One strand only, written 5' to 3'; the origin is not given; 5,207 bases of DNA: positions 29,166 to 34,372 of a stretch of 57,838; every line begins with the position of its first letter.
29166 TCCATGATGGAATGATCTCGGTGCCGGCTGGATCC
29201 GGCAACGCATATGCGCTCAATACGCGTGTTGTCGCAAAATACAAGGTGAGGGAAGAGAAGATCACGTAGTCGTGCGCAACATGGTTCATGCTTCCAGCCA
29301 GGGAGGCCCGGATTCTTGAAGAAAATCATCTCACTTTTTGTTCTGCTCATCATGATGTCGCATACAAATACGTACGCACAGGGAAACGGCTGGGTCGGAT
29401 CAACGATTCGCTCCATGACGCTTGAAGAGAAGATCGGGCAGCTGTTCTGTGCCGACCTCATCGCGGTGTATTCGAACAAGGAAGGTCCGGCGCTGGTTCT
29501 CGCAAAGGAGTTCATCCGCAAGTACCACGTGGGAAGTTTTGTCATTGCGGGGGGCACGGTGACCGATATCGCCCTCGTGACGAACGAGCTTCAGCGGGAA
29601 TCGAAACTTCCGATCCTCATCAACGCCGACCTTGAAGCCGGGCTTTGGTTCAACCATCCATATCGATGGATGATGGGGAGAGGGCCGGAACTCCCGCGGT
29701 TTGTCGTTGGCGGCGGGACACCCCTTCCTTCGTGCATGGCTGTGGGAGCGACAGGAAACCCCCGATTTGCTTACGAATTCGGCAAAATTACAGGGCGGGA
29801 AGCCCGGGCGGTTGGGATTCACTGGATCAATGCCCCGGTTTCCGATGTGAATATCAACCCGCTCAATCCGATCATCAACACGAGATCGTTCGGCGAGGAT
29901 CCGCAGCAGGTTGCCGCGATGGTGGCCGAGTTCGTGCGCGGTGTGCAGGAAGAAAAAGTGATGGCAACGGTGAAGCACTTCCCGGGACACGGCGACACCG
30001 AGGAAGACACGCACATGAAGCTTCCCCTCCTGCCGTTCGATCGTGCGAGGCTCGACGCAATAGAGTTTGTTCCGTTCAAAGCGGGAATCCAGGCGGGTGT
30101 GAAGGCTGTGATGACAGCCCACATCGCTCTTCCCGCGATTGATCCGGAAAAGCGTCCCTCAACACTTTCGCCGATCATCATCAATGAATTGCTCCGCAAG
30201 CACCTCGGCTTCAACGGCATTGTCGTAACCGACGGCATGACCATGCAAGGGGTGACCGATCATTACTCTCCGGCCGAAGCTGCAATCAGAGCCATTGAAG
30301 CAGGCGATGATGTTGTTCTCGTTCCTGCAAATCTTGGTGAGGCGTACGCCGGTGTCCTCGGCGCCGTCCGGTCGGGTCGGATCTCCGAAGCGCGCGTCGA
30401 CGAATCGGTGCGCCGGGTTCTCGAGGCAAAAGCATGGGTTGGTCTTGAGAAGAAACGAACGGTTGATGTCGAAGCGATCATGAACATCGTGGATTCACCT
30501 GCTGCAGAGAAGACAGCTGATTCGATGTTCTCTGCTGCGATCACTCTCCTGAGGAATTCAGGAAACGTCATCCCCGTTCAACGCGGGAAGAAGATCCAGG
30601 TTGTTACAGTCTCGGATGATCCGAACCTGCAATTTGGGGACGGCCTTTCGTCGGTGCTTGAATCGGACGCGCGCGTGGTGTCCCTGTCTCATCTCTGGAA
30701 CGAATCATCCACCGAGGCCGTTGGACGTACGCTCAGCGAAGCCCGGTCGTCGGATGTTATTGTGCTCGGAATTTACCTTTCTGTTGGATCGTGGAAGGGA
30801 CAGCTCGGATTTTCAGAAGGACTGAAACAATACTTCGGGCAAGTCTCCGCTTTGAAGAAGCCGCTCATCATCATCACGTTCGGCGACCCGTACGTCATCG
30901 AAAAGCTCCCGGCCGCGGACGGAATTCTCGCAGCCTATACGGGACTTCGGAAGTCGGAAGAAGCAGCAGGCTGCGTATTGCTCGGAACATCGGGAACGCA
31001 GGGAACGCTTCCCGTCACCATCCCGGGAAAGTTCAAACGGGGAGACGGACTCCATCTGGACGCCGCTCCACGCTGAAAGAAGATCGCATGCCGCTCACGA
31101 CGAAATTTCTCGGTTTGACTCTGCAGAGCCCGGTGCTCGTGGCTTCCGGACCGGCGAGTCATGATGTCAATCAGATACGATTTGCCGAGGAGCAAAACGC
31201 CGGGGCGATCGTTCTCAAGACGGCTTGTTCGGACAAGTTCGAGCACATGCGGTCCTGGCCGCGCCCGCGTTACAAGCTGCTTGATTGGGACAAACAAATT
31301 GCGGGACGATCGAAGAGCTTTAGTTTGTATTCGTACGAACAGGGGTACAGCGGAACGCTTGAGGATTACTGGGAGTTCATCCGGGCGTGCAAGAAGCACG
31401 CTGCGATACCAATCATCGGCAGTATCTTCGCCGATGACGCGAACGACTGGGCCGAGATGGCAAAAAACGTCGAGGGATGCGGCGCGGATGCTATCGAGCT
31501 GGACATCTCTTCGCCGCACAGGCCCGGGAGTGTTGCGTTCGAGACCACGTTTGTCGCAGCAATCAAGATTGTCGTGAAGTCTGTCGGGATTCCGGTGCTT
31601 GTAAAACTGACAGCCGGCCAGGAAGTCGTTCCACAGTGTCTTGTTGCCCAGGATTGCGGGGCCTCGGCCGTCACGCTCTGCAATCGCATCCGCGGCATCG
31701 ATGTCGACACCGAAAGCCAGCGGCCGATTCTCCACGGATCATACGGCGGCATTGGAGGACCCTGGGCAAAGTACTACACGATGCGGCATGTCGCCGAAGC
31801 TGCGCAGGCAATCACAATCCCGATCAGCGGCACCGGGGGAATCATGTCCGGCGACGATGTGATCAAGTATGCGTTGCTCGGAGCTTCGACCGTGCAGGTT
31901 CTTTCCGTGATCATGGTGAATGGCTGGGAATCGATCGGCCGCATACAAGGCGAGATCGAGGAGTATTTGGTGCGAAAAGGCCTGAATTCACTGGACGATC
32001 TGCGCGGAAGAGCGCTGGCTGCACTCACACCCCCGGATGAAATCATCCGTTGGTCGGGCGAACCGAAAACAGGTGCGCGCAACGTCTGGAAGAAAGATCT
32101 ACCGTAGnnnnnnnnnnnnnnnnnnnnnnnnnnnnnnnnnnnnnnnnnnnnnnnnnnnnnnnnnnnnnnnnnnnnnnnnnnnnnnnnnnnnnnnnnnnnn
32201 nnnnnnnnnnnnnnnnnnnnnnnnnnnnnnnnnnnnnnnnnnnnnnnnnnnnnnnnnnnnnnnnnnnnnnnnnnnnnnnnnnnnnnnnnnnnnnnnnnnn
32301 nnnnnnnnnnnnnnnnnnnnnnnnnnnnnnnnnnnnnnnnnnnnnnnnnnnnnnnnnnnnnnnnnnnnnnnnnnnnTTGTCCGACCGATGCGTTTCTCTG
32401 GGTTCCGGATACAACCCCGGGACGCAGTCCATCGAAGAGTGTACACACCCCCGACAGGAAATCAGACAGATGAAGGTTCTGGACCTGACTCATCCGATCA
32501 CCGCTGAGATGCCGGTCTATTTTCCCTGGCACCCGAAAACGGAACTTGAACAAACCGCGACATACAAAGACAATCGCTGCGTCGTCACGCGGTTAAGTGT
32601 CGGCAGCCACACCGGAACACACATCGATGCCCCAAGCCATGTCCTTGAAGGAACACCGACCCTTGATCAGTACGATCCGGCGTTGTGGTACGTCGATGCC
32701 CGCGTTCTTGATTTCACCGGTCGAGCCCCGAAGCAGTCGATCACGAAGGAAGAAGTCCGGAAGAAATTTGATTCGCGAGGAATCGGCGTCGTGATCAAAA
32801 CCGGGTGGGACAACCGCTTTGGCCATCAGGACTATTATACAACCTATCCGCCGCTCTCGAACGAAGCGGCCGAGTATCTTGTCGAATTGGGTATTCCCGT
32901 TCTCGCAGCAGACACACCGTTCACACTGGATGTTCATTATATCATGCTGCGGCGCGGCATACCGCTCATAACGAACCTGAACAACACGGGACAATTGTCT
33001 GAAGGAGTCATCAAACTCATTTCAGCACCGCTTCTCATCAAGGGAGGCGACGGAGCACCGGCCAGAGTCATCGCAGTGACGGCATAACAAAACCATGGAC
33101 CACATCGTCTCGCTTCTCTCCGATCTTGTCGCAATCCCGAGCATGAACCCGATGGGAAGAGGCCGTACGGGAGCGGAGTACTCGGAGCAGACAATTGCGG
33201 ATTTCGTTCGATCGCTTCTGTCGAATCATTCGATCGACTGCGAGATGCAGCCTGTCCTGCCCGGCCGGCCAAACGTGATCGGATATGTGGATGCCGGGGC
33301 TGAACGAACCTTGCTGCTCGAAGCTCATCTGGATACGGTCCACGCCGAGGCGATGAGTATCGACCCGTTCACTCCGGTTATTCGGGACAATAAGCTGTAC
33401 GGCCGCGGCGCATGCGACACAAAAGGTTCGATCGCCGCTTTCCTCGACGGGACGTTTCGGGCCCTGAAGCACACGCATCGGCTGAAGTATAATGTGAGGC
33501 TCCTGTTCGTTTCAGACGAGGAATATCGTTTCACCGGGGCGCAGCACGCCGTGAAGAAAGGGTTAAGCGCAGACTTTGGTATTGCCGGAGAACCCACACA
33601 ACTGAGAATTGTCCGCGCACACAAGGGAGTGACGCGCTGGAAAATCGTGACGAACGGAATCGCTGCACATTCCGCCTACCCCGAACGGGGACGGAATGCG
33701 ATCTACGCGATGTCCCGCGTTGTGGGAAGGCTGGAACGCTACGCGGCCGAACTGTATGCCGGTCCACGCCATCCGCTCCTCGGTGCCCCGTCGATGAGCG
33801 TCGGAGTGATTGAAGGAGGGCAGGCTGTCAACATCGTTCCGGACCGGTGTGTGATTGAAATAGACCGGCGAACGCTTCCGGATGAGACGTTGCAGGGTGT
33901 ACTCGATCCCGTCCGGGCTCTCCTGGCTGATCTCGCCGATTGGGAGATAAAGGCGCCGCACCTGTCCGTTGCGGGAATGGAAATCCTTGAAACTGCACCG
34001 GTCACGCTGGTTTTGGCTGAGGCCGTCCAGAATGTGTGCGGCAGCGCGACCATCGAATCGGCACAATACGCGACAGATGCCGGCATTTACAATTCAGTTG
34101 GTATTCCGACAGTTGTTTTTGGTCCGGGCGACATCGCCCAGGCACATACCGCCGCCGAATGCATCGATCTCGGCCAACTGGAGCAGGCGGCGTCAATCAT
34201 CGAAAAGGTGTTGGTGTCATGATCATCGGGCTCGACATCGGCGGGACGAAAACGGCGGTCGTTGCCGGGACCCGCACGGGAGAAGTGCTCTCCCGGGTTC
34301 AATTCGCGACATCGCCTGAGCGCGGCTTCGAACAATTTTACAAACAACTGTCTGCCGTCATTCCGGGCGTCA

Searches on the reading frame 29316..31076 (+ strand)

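Call 30: search_protein_families(library=pfam, proteins=[window:29316-31076:+], max_evalue=0.001)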
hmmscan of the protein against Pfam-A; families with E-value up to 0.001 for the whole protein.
window:29316-31076:+ (586 aa): 2 families
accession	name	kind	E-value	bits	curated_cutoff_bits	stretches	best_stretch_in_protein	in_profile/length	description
PF00933.27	Glyco_hydro_3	-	5.2e-81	273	27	1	35-370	1-315/316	Glycosyl hydrolase family 3 N terminal domain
PF01915.27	Glyco_hydro_3_C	-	2e-11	44.7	31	1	409-572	1-172/200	Glycosyl hydrolase family 3 C-terminal domain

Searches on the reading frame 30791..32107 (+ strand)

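Call 30: search_protein_families(library=pfam, proteins=[window:30791-32107:+], max_evalue=0.001)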
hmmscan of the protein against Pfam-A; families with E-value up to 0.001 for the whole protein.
window:30791-32107:+ (438 aa): 1 family
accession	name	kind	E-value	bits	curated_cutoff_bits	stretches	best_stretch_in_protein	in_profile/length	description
PF01180.27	DHO_dh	-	1.4e-31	110.2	27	1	102-393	2-291/291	Dihydroorotate dehydrogenase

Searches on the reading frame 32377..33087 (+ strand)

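Call 30: search_protein_families(library=pfam, proteins=[window:32377-33087:+], max_evalue=0.001)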
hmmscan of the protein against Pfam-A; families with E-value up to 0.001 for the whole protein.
window:32377-33087:+ (236 aa): 1 family
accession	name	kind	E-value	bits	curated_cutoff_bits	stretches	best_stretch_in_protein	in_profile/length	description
PF04199.19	Cyclase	-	1.4e-27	97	23.1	1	36-181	2-138/142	Putative cyclase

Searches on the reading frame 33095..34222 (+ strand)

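Call 30: search_protein_families(library=pfam, proteins=[window:33095-34222:+], max_evalue=0.001)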
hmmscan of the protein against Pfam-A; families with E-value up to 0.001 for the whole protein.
window:33095-34222:+ (375 aa): 3 families
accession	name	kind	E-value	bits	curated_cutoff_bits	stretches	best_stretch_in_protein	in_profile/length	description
PF01546.33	Peptidase_M20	-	4e-30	105.7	24.6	1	74-373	1-204/206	Peptidase family M20/M25/M40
PF07687.19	M20_dimer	-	4.5e-22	78.5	21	1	175-281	2-103/107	Peptidase dimerisation domain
PF04389.22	Peptidase_M28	-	2.4e-10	40.9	21.3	1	60-154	1-78/193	Peptidase family M28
